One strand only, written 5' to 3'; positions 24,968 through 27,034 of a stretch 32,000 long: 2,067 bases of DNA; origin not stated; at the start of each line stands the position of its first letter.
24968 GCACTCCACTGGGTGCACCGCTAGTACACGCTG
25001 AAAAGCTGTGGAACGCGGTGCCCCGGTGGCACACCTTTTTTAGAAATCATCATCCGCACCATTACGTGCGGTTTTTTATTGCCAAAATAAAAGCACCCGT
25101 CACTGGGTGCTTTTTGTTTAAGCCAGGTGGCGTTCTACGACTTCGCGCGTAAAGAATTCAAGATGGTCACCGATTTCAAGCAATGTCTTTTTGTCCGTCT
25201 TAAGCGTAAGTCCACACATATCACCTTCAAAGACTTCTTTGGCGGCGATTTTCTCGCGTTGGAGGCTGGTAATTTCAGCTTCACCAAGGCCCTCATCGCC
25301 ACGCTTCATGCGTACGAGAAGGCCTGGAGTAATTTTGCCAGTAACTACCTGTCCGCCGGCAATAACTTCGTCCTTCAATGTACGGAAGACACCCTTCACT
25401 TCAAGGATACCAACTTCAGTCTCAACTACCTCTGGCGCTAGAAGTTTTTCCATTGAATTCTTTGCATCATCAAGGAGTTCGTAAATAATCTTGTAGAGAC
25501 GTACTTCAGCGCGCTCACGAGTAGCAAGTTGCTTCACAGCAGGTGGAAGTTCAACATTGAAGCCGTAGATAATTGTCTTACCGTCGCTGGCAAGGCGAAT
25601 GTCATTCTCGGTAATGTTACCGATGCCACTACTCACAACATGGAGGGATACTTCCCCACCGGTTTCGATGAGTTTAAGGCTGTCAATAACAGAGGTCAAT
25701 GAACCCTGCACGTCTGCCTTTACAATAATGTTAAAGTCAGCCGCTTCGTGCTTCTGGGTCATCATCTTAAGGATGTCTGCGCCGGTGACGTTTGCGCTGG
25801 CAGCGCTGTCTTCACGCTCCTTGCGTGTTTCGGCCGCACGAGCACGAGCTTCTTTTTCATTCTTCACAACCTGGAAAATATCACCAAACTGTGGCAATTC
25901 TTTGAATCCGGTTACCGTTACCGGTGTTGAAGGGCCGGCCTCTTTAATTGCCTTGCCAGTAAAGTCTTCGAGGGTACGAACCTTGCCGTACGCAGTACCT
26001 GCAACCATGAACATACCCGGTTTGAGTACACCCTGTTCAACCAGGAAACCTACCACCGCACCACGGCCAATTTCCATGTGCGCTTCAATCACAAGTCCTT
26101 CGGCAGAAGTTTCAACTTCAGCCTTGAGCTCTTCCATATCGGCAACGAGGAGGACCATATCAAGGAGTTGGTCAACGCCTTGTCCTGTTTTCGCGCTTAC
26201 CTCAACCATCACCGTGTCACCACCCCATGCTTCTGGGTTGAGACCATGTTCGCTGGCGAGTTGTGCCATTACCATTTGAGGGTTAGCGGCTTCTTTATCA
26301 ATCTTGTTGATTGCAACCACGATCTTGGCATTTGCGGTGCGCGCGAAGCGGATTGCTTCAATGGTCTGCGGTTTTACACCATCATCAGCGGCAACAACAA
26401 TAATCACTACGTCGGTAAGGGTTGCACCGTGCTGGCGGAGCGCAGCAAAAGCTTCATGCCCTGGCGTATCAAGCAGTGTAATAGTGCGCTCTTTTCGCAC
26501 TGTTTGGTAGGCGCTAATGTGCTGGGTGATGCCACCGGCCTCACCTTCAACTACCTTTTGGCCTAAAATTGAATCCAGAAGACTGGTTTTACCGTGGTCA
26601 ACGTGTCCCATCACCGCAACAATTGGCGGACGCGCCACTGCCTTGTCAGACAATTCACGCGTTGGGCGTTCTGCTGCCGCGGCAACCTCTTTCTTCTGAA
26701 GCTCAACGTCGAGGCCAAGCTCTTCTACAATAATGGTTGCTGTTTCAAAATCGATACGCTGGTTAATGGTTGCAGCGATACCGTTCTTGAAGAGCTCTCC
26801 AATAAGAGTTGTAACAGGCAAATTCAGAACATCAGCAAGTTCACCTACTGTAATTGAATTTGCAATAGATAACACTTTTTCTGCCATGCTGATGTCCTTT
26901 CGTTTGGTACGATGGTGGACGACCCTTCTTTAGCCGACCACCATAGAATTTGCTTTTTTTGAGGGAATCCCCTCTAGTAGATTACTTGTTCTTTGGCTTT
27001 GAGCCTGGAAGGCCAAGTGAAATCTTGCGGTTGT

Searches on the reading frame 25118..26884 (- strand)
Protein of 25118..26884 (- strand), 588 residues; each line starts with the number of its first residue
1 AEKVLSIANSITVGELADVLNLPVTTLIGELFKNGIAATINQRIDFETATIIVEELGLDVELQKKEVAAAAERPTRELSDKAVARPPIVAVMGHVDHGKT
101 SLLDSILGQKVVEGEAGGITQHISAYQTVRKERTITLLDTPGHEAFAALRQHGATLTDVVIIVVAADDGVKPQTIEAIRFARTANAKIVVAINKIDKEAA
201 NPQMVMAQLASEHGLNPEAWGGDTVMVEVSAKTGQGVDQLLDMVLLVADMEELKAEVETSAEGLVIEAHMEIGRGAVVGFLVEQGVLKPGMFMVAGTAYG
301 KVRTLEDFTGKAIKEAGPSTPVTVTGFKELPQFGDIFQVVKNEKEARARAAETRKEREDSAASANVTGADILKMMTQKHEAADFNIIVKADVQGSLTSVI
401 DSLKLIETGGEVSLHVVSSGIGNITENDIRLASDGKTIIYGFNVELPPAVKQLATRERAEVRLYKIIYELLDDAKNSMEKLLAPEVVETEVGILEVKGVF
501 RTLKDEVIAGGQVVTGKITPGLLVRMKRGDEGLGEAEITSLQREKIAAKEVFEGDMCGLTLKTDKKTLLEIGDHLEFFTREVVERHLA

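Call 10: search_protein_families(library=pfam, proteins=[window:25118-26884:-])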
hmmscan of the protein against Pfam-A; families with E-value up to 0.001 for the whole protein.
window:25118-26884:- (588 aa): 16 families
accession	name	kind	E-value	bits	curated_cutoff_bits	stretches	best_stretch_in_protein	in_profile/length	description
PF00009.33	GTP_EFTU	-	5.3e-36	124.4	26.5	1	88-245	5-183/188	Elongation factor Tu GTP binding domain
PF11987.13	IF-2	-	2.5e-29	102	27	1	362-475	6-117/117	Translation-initiation factor 2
PF22042.2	EF-G_D2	-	9.7e-20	70.9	27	1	261-339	2-83/84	Elongation factor G domain 2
PF04760.21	IF2_N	-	1e-12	48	25.3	1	11-58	4-52/53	Translation initiation factor IF-2, N-terminal region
PF01926.29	MMR_HSR1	-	5.4e-12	46.3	21.9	1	89-194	2-113/113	50S ribosome-binding GTPase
PF00071.28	Ras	-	4.5e-07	30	21.6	1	90-244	3-156/162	Ras family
PF03144.31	GTP_EFTU_D2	-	7.9e-06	26.6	30.3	1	507-573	2-70/73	Elongation factor Tu domain 2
PF14578.12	GTP_EFTU_D4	-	1.5e-05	25.2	23.8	0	496-563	8-72/86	Elongation factor Tu domain 4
PF04548.22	AIG1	-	1.5e-05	24.9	27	1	90-142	4-58/212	AIG1 family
PF02421.24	FeoB_N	-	1.7e-05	24.8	27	1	89-242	3-154/156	Ferrous iron transport protein B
PF00350.29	Dynamin_N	-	2.4e-05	24.9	27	0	89-131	1-43/168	Dynamin family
PF08477.19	Roc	-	3.6e-05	24.4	27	1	89-196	2-119/119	Ras of Complex, Roc, domain of DAPkinase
PF03193.22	RsgA_GTPase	-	4.7e-05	23.7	30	0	154-242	20-102/174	RsgA GTPase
PF00025.27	Arf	-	0.00011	22.2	22.3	1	91-244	19-170/174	ADP-ribosylation factor family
PF09439.16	SRPRB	-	0.0002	21.2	25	1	87-176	4-90/178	Signal recognition particle receptor beta subunit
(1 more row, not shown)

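Call 18: find_related_loci(query=window:25118-26884:-, collection=genome_contigs, flank=6000)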
Query window:25118-26884:- (588 aa) in genome_contigs; peptide patterns used: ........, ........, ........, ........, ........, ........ (x = any residue, [..] = any of these).
268 stretches matched a pattern; 124 encode a relative of the query (tblastn E <= 1e-3); the best 80 are kept; 80 distinct loci.
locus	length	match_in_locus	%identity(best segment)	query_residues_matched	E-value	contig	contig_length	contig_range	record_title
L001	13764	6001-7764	91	1-587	0e+0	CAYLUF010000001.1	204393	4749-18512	MAG TPA_asm: uncultured Candidatus Saccharibacteria bacterium isolate binchicken_co173_139 genome assembly, contig: NODE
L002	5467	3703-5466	88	1-587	0e+0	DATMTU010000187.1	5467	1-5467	MAG TPA_asm: Dongiaceae bacterium isolate SMAG_U13021 k141_253775, whole genome shotgun sequence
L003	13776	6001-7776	88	1-587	0e+0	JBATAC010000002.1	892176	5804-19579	MAG: Candidatus Microsaccharimonas sp. isolate MFD10545_ilm_asm_bin1 k127_37395, whole genome shotgun sequence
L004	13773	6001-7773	87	1-587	0e+0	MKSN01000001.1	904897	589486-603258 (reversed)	MAG: Candidatus Saccharibacteria bacterium 49-20 SCNpilot_bf_inoc_scaffold_22, whole genome shotgun sequence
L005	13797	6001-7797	86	1-587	0e+0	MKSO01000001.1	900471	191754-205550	MAG: Candidatus Saccharibacteria bacterium 47-87 scnpilot_cont_500_p_scaffold_55, whole genome shotgun sequence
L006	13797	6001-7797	86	1-587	0e+0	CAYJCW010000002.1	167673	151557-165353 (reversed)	MAG TPA_asm: uncultured Candidatus Saccharibacteria bacterium isolate ERP123247_co1_9 genome assembly, contig: NODE_37_l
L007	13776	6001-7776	86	1-587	0e+0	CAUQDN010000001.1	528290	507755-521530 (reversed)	MAG TPA_asm: uncultured Candidatus Saccharibacteria bacterium isolate ERR9968982_bin.11_MetaWRAP_v1.3_MAG genome assembl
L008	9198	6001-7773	86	1-587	0e+0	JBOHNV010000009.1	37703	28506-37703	MAG: Candidatus Microsaccharimonas sp. isolate SD8049_metabat2.bin.6 NODE_26_length_37703_cov_1.231132, whole genome sho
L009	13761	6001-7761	84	1-587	0e+0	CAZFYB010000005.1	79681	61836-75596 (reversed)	MAG TPA_asm: uncultured Candidatus Saccharibacteria bacterium isolate SRP062349_co2_19 genome assembly, contig: NODE_195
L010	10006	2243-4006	84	1-587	0e+0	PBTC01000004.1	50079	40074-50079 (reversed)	MAG: Candidatus Saccharibacteria bacterium isolate NP70 26711, whole genome shotgun sequence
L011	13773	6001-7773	82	1-587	0e+0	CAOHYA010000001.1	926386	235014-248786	MAG: uncultured Candidatus Saccharibacteria bacterium isolate REFINED_METABAT215_TOP10_CONTIGS_1500_ASSEMBLY_K77_MERGED_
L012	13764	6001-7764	86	1-587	0e+0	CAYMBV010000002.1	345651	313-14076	MAG TPA_asm: uncultured Candidatus Saccharibacteria bacterium isolate SRP193066_co1_77 genome assembly, contig: NODE_44_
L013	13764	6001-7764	82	1-587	0e+0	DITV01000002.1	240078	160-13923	MAG TPA_asm: Candidatus Saccharibacteria bacterium UBA6175 UBA6175_contig_17032, whole genome shotgun sequence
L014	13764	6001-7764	82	1-588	0e+0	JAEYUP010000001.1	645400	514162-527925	MAG: Candidatus Parcubacteria bacterium isolate OH_CBlB_173 k127_2475498, whole genome shotgun sequence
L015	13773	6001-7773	81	1-587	0e+0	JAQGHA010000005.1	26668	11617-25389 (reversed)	MAG: Candidatus Saccharibacteria bacterium isolate RYN_421 scaffold_753314, whole genome shotgun sequence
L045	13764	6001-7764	74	2-588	0e+0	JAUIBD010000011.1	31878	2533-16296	MAG: bacterium isolate 6_bin.24 NODE_1395_length_31878_cov_1.848918, whole genome shotgun sequence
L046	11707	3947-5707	75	2-588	0e+0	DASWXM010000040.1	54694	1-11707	MAG TPA_asm: Candidatus Saccharimonadales bacterium isolate SMAG_U3685 k141_519290, whole genome shotgun sequence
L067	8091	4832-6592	65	1-587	0e+0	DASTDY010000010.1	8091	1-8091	MAG TPA_asm: Candidatus Saccharimonadales bacterium isolate SMAG_U833 k141_384752, whole genome shotgun sequence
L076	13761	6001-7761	74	1-587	0e+0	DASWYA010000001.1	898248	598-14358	MAG TPA_asm: Candidatus Saccharimonadales bacterium isolate SMAG_U3699 k141_583944, whole genome shotgun sequence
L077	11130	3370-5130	65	1-587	0e+0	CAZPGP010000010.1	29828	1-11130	MAG TPA_asm: uncultured Candidatus Saccharibacteria bacterium isolate SRP200132_co1_577 genome assembly, contig: NODE_26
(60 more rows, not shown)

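Call 54: search_protein_families(library=padloc, proteins=[L046:8233-8607:-, L045:8105-9025:+], max_evalue=0.1)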
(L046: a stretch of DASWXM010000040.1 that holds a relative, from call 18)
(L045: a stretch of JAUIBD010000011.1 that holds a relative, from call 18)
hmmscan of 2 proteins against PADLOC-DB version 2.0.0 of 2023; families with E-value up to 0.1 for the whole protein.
L046:8233-8607:- (124 aa): 1 family
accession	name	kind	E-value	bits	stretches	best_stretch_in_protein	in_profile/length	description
PDLC00600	ZorA1|ZorA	-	0.0015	15.2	1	47-121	137-207/677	MotA/ExbB/TolQ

L045:8105-9025:+ (307 aa): 8 families
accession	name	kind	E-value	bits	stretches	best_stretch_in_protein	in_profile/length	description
PDLC03841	LeoBC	-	3.8e-05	21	1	32-263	312-525/601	-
PDLC03861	LmuB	-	0.0015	14.5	1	29-147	468-588/1213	-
PDLC02668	DndD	-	0.0035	14.4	1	11-168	364-519/659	DndD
PDLC02756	PbeC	-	0.0059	13.6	1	12-169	368-519/643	PbeC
PDLC00551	JetC2|JetC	-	0.013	11.3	1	49-148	817-918/1365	DUF3584 domain; MukB-like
PDLC03863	LmuB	-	0.016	11.9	1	46-167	196-308/610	-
PDLC03963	SoFic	-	0.041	11.2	1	79-155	57-133/361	-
PDLC00519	JetC1|JetC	-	0.078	9.1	1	39-144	627-729/1097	DUF3584 domain; MukB-like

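Call 55: search_protein_families(library=ncbifam, proteins=[L046:8233-8607:-, L045:8105-9025:+], max_evalue=0.1)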
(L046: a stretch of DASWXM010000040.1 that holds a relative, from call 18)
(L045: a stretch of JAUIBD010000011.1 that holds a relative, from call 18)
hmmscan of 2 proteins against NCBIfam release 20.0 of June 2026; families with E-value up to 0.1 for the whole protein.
L046:8233-8607:- (124 aa): 0 families

L045:8105-9025:+ (307 aa): 5 families
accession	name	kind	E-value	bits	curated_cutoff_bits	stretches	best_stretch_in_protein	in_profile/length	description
NF005700.0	PRK07511.1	subfamily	0.00075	19.2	274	1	46-132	161-246/260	enoyl-CoA hydratase family protein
NF045487.1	ASRP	equivalog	0.0031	16.2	300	1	28-149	160-280/593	archaea-specific SMC-related protein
TIGR02169.1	SMC_prok_A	equivalog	0.012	13.2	729.4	1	26-142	290-480/1165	chromosome segregation protein SMC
TIGR02168.1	SMC_prok_B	equivalog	0.019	12.7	567.35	1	41-167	853-975/1181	chromosome segregation protein SMC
NF003117.0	PRK04036.1-2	equivalog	0.069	11.5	993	1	42-166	34-153/650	DNA-directed DNA polymerase II small subunit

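Call 58: search_dna_similar(query=L076:10055-10756:-, collection=phages, mode=protein, max_evalue=0.01)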
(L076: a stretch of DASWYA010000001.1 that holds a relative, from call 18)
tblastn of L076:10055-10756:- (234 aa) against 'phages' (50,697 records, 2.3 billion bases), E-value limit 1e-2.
No match.

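Call 59: search_dna_similar(query=L067:2945-3544:-, collection=phages, mode=protein, max_evalue=0.01)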
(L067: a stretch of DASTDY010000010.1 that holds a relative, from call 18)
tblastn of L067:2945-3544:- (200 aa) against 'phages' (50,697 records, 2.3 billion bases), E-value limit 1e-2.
No match.

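Call 72: find_homologous_proteins(query=A3, max_evalue=0.001)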
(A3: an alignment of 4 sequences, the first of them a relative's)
Query A3 (4 sequences) (234 aa, profile of the alignment): 51 proteins with E <= 0.001 among 8000 candidates.
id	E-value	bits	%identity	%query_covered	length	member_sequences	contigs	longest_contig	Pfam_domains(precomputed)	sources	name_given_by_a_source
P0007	5.6e-105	368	100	100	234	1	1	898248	-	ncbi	ncbi:MAG TPA: hypothetical protein VGE34_00065 [Candidatus Saccharimonadales bacterium]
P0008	9.9e-96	338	48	100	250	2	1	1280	-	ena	-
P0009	5.9e-89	316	39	100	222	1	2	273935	-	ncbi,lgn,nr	ncbi:hypothetical protein H6796_00875 [Candidatus Nomurabacteria bacterium]|nr:hypothetical protein 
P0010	4.2e-81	290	42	100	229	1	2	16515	-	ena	-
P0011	1.1e-75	273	48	95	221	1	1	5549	-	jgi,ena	-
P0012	3.3e-73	264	55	95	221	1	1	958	-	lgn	-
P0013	8.4e-71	256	53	100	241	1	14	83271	-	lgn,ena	-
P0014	1.3e-69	253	56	82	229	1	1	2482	-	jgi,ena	-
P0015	1.8e-68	249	51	100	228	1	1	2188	-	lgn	-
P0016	1.7e-67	246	43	100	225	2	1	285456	-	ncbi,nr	ncbi:MAG: hypothetical protein JWM00_239 [Candidatus Saccharibacteria bacterium]|nr:hypothetical pro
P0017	3.0e-65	238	48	93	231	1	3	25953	-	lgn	-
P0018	1.8e-63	232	40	100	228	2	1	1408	-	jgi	jgi:hypothetical protein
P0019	1.6e-62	229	49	100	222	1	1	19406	-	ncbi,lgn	-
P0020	3.7e-61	225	39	100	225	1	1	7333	-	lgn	-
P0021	4.4e-55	205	49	90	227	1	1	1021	-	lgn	-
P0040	4.3e-39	153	41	71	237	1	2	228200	-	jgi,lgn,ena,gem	jgi:hypothetical protein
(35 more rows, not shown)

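Call 76: find_encoding_contigs(protein=P0016, flank=5000, max_places=1)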
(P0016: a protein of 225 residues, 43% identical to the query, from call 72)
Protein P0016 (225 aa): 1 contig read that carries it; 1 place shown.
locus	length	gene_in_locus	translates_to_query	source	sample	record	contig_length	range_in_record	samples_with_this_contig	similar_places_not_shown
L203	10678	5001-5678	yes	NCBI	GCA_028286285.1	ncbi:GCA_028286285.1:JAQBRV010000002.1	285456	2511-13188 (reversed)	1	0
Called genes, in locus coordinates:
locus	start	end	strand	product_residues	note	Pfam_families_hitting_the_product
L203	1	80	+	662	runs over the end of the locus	PF17764:PriA_3primeBD, PF00270:DEAD, PF04851:ResIII, PF13191:AAA_16 (faint), PF18319:Zn_ribbon_PriA, PF00271:Helicase_C (weak), PF18074:PriA_C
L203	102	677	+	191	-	PF01327:Pep_deformylase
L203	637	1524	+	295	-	PF00551:Formyl_trans_N, PF02911:Formyl_trans_C (faint)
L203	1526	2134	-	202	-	-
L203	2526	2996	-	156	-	PF18908:DUF5663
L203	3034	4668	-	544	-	-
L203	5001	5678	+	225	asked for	-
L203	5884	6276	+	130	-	-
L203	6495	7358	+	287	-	-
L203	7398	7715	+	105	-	PF18908:DUF5663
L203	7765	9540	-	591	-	PF04760:IF2_N, PF00009:GTP_EFTU, PF00025:Arf (faint), PF00071:Ras, PF01926:MMR_HSR1, PF02421:FeoB_N (faint), PF22042:EF-G_D2, PF11987:IF-2, +1 more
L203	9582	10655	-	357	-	PF00575:S1 (weak), PF23459:S1_RRP5 (faint), PF13509:S1_2 (faint), PF00575:S1 (weak), PF21710:Spt6_S1 (faint), PF00575:S1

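Call 77: find_encoding_contigs(protein=P0040, flank=5000, max_places=1)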
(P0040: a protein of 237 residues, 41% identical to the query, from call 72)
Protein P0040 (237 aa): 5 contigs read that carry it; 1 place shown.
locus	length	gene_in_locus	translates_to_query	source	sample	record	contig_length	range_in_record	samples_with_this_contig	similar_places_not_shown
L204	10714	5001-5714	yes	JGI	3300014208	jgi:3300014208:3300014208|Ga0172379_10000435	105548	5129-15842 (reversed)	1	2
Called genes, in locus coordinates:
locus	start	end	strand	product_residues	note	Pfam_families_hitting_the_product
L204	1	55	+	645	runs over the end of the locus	PF17764:PriA_3primeBD, PF04851:ResIII, PF00270:DEAD, PF13191:AAA_16 (faint), PF18319:Zn_ribbon_PriA, PF00271:Helicase_C (weak), PF18074:PriA_C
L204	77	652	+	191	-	PF01327:Pep_deformylase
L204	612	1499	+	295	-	PF00551:Formyl_trans_N, PF02911:Formyl_trans_C (faint)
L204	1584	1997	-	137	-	-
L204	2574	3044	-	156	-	PF18908:DUF5663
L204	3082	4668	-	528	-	-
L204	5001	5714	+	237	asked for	-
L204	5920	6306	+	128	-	-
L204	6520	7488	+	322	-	-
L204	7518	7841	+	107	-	PF18908:DUF5663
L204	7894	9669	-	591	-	PF04760:IF2_N, PF00009:GTP_EFTU, PF00025:Arf (faint), PF00071:Ras, PF01926:MMR_HSR1, PF02421:FeoB_N (faint), PF22042:EF-G_D2, PF11987:IF-2, +1 more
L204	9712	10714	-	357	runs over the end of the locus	PF00575:S1 (weak), PF23459:S1_RRP5 (faint), PF13509:S1_2 (faint), PF00575:S1 (weak), PF21710:Spt6_S1 (faint), PF00575:S1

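Call 79: predict_structure(alignment_id=A4)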
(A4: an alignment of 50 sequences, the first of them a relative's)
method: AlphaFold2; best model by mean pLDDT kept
length: 234 residues; sequences in the alignment: 50
mean_pLDDT: 85.0   pTM: 0.42
mean pLDDT of the five models: 85.0, 84.2, 83.8, 82.9, 81.7
residues with pLDDT >= 90: 106; 70-90: 100; 50-70: 14; < 50: 14
segments of 3 or more residues with pLDDT < 50: 74-87
pLDDT, mean of each block of 10 residues (from residue 1): 84 90 90 91 88 85 72 49 46 82 90 86 87 90 94 97 96 93 78 94 90 86 95 89
secondary structure, 60 per line:
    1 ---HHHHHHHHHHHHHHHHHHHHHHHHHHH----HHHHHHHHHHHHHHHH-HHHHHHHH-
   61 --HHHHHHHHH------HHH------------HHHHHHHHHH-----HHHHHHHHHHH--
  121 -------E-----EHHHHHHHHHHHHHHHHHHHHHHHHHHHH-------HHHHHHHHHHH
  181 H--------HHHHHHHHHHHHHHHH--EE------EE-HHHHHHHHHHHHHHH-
elements in order: H4-30 H35-50 H52-59 H63-71 H93-102 H108-118 H135-162 H170-181 H190-205 H219-233

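Call 82: fold_search(model_id=the predicted structure, library=pdb)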
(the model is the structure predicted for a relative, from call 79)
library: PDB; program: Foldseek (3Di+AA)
matches with E <= 10: 6; with E <= 0.001: 0
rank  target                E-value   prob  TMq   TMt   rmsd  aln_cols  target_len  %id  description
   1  9bq2_B                4.5e+00  0.04  0.19  0.13  57.0       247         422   15  Structure of the flotillin complex in a native membrane environment (released 2024-07-24)
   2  9l5s_CV               5.1e+00  0.21  0.15  0.42   3.6        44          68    9  Cryo-EM structure of the thermophile spliceosome (state B*Q1) (released 2025-03-12)
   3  9e2g_3Z               9.5e+00  0.04  0.14  0.24  13.6       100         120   15  Cryo-EM structure of 48 nm repeat of microtubule doublet from T. brucei flagellum (released 2025-03-12)
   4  7ko2_B                9.5e+00  0.04  0.16  0.07  25.2       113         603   15  Restraining state of near full-length Hsp70 DnaK (released 2021-09-15)
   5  2yl9_A                9.5e+00  0.04  0.10  0.07  13.9        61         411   24  INHIBITION OF THE PNEUMOCOCCAL VIRULENCE FACTOR STRH AND MOLECULAR INSIGHTS INTO N-GLYCAN RECOGNITION AND HYDROLYSIS (released 2011-09-21)
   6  6zqd_UK               9.5e+00  0.02  0.14  0.15  22.8       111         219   18  Cryo-EM structure of the 90S pre-ribosome from Saccharomyces cerevisiae, state Post-A1 (released 2020-09-23)

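Call 83: fold_search(model_id=the predicted structure, library=viral)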
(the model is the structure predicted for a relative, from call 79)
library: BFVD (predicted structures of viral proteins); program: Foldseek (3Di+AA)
matches with E <= 10: 48; with E <= 0.001: 0
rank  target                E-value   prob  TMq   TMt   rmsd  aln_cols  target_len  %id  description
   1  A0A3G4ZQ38            9.1e-01  0.15  0.15  0.21  38.3       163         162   13  Uncharacterized protein [Barrevirus sp.]
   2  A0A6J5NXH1            1.1e+00  0.05  0.14  0.07  35.2       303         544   18  Uncharacterized protein [uncultured Caudovirales phage]
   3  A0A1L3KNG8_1          1.7e+00  0.08  0.19  0.04  32.1       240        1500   18  (no name in the UniProt tables at hand)
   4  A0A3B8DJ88            1.8e+00  0.05  0.15  0.04  33.0       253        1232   11  Tape measure protein [Proteus phage Stubb]
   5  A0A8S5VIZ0            1.9e+00  0.03  0.11  0.04  35.1       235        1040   16  (no name in the UniProt tables at hand)
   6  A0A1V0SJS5            1.9e+00  0.03  0.12  0.11  33.4       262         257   11  Uncharacterized protein [Klosneuvirus KNV1]
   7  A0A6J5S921            2.3e+00  0.04  0.15  0.14  32.5       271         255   15  Uncharacterized protein [uncultured Caudovirales phage]
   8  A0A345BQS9            2.8e+00  0.03  0.14  0.09  36.5       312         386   14  (no name in the UniProt tables at hand)
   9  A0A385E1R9            2.9e+00  0.04  0.15  0.14  35.9       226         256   16  (no name in the UniProt tables at hand)
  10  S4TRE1                3.8e+00  0.11  0.15  0.32  10.9        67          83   10  Uncharacterized protein [Salmonella phage FSL SP-031]
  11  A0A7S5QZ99            4.0e+00  0.14  0.15  0.39   5.0        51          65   18  Uncharacterized protein [Rhizobium phage RHph_Y2_6]
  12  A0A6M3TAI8            4.0e+00  0.10  0.14  0.29  14.2        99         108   15  Uncharacterized protein [Microbacterium phage Ashton]
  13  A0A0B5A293            4.0e+00  0.03  0.12  0.17  35.5       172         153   13  Lipoprotein [Yersinia phage vB_YenM_TG1]
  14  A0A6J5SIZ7            4.0e+00  0.03  0.15  0.07  37.4       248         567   11  Uncharacterized protein [uncultured Caudovirales phage]
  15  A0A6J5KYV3            4.0e+00  0.02  0.12  0.08  28.1       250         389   13  Uncharacterized protein [uncultured Caudovirales phage]
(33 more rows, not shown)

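Call 97: search_protein_families(library=pfam, proteins=[L203:5884-6273:+, L203:6495-7355:+, L077:5407-6231:-, L077:6246-8126:-, L077:8126-9070:-, L067:2945-3544:-], max_evalue=0.001)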
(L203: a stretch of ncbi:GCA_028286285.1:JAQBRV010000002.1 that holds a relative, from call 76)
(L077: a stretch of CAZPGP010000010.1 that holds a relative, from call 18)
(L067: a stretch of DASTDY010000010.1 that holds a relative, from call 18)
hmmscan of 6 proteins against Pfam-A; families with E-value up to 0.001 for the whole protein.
L203:5884-6273:+ (130 aa): 0 families

L203:6495-7355:+ (287 aa): 0 families

L077:5407-6231:- (274 aa): 0 families

L077:6246-8126:- (626 aa): 0 families

L077:8126-9070:- (314 aa): 1 family
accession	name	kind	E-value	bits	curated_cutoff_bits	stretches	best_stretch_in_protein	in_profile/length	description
PF13672.11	PP2C_2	-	5.3e-19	69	24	1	10-140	1-123/209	Protein phosphatase 2C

L067:2945-3544:- (200 aa): 0 families

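Call 104: find_related_loci(query=A3, collection=viral_contigs, flank=6000)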
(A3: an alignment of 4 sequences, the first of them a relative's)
Query A3 (234 aa) in viral_contigs; peptide patterns used: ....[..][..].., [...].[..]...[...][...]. (x = any residue, [..] = any of these).
105 stretches matched a pattern, but none encodes a relative of the query by tblastn (E <= 1e-3).

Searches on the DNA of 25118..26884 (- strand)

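Call 84: search_rna_families(sources=[L005, L046, L071, L203, L081], threshold=evalue, max_evalue=0.5)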
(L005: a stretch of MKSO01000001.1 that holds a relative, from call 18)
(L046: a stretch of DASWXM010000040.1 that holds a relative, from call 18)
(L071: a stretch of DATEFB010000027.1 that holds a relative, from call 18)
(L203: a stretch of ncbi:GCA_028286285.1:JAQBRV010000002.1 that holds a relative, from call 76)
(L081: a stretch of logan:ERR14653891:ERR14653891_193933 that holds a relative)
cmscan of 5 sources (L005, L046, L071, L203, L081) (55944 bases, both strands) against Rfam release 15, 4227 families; matches with E-value up to 0.5: 6.
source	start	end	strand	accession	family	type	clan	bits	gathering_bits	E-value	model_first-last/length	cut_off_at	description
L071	1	1985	+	RF02541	LSU_rRNA_bacteria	Gene; rRNA;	CL00112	1837.6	50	0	906-2925/2925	5'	Bacterial large subunit ribosomal RNA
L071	2182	2293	+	RF00001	5S_rRNA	Gene; rRNA;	CL00113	81.4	38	8.4e-16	1-120/120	no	5S ribosomal RNA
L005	2613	2707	+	RF00106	RNAI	Gene; antisense;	-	27.4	47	0.49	1-102/102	no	RNAI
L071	1197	1265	+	RF01786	c-di-GMP-II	Cis-reg; riboswitch;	CL00127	26.4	53.5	0.22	1-84/84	no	Cyclic di-GMP-II riboswitch aptamer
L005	71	102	+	RF02621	BSnc120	Gene; sRNA;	-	24.4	114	0.31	39-70/88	no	Brucella sRNA 120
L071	2279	2344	+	RF02621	BSnc120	Gene; sRNA;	-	23.9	114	0.46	1-88/88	no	Brucella sRNA 120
